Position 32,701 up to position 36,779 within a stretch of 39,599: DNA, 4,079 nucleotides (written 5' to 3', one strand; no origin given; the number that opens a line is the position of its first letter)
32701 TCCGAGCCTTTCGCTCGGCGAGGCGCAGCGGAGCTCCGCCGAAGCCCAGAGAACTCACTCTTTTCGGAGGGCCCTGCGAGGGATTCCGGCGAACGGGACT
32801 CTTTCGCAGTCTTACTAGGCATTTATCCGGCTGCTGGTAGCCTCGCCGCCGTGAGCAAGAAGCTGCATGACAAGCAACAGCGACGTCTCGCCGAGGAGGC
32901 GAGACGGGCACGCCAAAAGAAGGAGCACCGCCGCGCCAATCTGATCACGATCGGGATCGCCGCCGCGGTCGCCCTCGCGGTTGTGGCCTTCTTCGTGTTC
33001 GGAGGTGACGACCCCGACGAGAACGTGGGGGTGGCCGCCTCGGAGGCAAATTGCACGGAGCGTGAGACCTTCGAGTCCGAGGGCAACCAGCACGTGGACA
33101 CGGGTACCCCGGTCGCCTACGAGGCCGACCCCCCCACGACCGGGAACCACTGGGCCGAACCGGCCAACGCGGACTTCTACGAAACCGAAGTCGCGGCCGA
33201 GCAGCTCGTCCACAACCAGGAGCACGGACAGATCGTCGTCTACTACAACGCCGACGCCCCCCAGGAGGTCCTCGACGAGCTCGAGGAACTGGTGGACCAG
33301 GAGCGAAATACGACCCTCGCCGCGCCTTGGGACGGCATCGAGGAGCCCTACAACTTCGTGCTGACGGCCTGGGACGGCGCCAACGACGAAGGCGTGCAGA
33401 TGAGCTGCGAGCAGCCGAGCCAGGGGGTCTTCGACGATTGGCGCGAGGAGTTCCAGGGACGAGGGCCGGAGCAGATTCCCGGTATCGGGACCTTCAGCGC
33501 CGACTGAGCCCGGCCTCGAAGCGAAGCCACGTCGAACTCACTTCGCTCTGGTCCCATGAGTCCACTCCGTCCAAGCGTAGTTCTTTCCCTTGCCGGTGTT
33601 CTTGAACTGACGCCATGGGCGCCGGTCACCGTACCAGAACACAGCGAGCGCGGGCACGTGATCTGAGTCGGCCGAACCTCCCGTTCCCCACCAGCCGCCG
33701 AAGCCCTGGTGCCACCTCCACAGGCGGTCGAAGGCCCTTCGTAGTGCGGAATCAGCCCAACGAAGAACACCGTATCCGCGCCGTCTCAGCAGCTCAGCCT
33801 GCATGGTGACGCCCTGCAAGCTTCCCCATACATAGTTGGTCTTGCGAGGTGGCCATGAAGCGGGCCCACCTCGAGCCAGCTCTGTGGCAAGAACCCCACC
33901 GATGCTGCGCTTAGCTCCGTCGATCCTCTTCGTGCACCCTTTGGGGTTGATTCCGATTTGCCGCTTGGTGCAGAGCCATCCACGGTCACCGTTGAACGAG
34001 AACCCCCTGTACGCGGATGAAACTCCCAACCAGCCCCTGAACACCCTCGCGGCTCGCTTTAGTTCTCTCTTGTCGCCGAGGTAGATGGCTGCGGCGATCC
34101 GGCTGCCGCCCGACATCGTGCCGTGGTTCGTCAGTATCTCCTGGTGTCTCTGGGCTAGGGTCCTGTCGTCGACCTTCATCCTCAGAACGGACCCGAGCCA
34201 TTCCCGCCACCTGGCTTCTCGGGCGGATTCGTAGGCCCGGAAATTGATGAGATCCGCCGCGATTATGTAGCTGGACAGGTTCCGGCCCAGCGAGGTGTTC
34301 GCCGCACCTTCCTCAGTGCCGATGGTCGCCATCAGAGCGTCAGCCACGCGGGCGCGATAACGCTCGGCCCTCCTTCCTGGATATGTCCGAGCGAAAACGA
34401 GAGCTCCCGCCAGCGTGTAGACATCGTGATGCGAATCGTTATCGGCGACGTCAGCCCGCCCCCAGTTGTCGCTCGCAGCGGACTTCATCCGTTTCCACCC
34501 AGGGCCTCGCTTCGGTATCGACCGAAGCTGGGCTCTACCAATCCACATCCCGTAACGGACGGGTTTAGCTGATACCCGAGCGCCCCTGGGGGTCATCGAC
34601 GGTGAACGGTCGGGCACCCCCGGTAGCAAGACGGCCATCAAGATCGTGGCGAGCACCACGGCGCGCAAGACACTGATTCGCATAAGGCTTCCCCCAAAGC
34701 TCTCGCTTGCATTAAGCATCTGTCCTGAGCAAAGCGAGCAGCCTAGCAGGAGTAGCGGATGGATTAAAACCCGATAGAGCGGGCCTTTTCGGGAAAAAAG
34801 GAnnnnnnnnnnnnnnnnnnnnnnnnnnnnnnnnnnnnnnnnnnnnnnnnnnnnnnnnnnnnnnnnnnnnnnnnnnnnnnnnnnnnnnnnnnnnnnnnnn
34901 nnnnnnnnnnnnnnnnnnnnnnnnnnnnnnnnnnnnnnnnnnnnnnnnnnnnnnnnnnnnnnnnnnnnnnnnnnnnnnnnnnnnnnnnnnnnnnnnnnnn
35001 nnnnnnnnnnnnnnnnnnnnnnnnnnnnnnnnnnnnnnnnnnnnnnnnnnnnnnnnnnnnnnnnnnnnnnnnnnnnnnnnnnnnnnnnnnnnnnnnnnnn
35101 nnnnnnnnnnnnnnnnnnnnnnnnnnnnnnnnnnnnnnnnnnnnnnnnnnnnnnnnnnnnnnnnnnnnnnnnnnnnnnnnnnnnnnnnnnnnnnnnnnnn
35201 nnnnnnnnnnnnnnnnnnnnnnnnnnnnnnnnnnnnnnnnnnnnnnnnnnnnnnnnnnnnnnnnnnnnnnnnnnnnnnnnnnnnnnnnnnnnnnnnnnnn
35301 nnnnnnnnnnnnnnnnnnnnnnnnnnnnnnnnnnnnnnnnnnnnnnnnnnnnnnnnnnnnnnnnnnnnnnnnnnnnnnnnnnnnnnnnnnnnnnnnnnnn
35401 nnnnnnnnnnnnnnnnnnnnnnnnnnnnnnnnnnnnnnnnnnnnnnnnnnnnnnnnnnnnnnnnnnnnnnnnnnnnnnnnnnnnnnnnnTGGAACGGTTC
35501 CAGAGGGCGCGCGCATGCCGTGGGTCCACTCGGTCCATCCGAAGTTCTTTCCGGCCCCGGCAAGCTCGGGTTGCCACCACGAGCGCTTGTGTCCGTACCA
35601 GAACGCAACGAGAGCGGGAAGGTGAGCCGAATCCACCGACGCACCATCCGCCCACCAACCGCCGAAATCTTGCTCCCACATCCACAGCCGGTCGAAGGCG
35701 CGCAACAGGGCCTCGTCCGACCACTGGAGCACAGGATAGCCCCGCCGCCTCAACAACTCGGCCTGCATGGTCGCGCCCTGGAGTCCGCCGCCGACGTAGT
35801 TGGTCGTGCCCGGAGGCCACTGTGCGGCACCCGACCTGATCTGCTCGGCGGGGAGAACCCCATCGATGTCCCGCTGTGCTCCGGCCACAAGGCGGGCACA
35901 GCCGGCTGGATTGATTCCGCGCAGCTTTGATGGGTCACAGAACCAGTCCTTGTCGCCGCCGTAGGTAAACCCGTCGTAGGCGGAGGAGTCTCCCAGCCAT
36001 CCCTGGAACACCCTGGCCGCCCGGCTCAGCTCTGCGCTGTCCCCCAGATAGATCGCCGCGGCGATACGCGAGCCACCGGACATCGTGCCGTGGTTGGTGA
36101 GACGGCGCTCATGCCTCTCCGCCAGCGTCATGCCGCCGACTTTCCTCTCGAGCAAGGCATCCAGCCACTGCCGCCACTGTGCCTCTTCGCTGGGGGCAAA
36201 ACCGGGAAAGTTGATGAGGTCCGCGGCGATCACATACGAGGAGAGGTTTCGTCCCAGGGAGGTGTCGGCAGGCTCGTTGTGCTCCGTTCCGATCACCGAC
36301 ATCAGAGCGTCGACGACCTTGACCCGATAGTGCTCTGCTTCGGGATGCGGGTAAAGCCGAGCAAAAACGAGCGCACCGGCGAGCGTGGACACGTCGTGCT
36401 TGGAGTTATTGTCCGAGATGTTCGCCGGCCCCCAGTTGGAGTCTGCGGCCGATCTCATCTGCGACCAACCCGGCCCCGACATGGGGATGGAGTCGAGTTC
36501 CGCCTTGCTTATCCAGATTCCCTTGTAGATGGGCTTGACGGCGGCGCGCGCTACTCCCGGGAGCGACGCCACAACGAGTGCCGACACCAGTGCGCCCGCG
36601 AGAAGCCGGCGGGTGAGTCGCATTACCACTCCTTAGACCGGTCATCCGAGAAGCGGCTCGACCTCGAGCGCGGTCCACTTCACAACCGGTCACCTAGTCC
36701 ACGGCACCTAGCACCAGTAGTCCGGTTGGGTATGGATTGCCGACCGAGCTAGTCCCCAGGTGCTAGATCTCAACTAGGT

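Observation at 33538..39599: Accessory island of four secreted proteins (two lyase-like paralogues, a BNR-like propeller, an Ig-repeat protein) with no assignable pathway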

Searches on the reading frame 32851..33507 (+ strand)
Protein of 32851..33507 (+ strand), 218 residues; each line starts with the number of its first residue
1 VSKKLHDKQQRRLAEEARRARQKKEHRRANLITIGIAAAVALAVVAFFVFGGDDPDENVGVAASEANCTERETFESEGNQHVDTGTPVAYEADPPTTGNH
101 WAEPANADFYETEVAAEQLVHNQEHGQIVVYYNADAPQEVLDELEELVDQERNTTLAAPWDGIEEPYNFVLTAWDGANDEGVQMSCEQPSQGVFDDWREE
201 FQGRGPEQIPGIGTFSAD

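Call 57: find_related_loci(query=window:32851-33507:+, collection=metagenome_contigs, flank=10000)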
Query window:32851-33507:+ (218 aa) in metagenome_contigs; peptide patterns used: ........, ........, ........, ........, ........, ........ (x = any residue, [..] = any of these).
150 stretches matched a pattern; 8 encode a relative of the query (tblastn E <= 1e-3); 8 distinct loci.
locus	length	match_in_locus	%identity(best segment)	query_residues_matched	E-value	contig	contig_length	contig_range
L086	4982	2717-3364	71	1-215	2e-103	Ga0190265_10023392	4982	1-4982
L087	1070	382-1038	73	1-218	6e-105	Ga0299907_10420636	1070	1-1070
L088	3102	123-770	70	1-215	1e-94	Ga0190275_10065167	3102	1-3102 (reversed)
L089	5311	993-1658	60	1-218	8e-73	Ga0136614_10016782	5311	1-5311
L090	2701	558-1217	60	1-217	9e-74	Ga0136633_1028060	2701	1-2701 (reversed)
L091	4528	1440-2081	61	1-209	1e-72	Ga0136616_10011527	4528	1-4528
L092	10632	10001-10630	61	1-205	2e-70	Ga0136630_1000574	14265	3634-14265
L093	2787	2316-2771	72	1-150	5e-63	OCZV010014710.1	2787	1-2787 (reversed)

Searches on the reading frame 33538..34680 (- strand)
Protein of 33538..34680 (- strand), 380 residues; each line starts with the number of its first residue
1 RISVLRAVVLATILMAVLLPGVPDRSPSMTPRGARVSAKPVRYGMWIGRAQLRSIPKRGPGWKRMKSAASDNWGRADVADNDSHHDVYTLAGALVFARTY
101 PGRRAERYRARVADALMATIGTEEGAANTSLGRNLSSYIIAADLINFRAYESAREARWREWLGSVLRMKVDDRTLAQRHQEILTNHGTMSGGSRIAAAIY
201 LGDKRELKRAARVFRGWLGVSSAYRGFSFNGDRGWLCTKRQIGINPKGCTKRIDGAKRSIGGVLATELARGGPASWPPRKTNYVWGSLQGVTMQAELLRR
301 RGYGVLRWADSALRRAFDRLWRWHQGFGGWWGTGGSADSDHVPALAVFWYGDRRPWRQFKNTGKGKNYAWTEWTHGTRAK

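Call 3: search_protein_families(library=pfam, proteins=[window:33538-34680:-], max_evalue=0.1)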
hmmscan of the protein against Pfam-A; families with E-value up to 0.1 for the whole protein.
window:33538-34680:- (380 aa): 1 family
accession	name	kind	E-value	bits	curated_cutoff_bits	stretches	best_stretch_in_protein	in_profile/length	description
PF05426.18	Alginate_lyase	-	1.9e-08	34.5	22.2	1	146-215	131-199/275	Alginate lyase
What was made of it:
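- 33538..34683 (-): g1: secreted lyase-like protein (381 aa) without the C-terminal domain; paralogue of g2. PF05426 E 1.9e-8, above the gathering score (call 3).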

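Call 4: search_protein_families(library=ncbifam, proteins=[window:33538-34680:-], max_evalue=0.1)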
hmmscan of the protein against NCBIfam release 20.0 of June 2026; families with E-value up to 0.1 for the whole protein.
window:33538-34680:- (380 aa): 0 families

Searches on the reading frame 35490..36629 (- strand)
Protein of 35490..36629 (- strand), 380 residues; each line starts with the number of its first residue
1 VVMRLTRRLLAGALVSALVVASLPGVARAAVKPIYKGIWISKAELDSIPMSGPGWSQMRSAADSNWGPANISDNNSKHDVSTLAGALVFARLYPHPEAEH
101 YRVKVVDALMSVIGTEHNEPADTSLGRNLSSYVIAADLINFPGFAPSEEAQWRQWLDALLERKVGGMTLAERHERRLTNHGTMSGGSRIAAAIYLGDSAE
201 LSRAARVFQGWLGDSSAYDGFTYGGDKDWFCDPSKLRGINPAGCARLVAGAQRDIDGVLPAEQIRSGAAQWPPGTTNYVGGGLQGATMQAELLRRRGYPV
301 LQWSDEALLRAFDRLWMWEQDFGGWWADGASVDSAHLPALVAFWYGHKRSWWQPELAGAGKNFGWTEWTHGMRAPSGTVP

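Call 40: search_solved_structures(query=A4, max_evalue=10, show_alignments=3)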
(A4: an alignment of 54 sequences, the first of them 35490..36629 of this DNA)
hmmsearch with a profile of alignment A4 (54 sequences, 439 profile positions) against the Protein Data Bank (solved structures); distinct sequences matched with E-value up to 10: 0.

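Call 60: search_protein_families(library=pfam, alignment_id=A4, max_evalue=0.01)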
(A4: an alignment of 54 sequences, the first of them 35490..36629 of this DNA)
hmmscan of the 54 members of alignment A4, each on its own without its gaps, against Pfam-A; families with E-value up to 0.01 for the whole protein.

A. member 1, window:35490-36629:- (380 aa): 1 family
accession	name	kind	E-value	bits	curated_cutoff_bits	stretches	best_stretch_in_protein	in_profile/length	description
PF05426.18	Alginate_lyase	-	2.8e-09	37.3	22.2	1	140-221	131-212/275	Alginate lyase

B. families by the number of members that match (of 54 scanned): 21 families
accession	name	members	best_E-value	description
PF05426.18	Alginate_lyase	49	6.2e-16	Alginate lyase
PF00404.24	Dockerin_1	3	1.6e-08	Dockerin type I domain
PF02368.24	Big_2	2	3.7e-25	Bacterial Ig-like domain (group 2)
PF05887.16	Trypan_PARP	2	1.6e-06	Procyclic acidic repetitive protein (PARP)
PF02369.22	Big_1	2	0.0011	Bacterial Ig-like domain (group 1)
PF13290.12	CHB_HEX_C_1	1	1.7e-19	Chitobiase/beta-hexosaminidase C-terminal domain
PF13287.12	Fn3_assoc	1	5.2e-16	Fn3 associated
PF17963.7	Big_9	1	3.8e-13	Bacterial Ig domain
PF22359.2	Big-like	1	2.1e-09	Bacterial Ig-like domain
PF13860.13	FlgD_ig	1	3.4e-08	FlgD Ig-like domain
PF16656.11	Pur_ac_phosph_N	1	4.2e-08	Purple acid Phosphatase, N-terminal domain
PF00041.27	fn3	1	5.5e-08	Fibronectin type III domain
PF00395.25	SLH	1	5.7e-07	S-layer homology domain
PF00149.33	Metallophos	1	1.3e-06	Calcineurin-like phosphoesterase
PF17803.7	Cadherin_4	1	1.5e-06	Bacterial cadherin-like domain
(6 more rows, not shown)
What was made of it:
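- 35517..36524 (-): g2 lyase-like catalytic domain (PF05426-related). 49 of 54 family members hit PF05426 (call 60).
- On Pfam PF05426 Alginate_lyase / CAZy PL5: 49 of 54 homologues match, best E 6e-16 (call 60).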

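Call 68: search_protein_families(library=phrogs, proteins=[window:35490-36629:-], max_evalue=0.01)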
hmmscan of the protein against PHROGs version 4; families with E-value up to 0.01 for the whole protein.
window:35490-36629:- (380 aa): 0 families
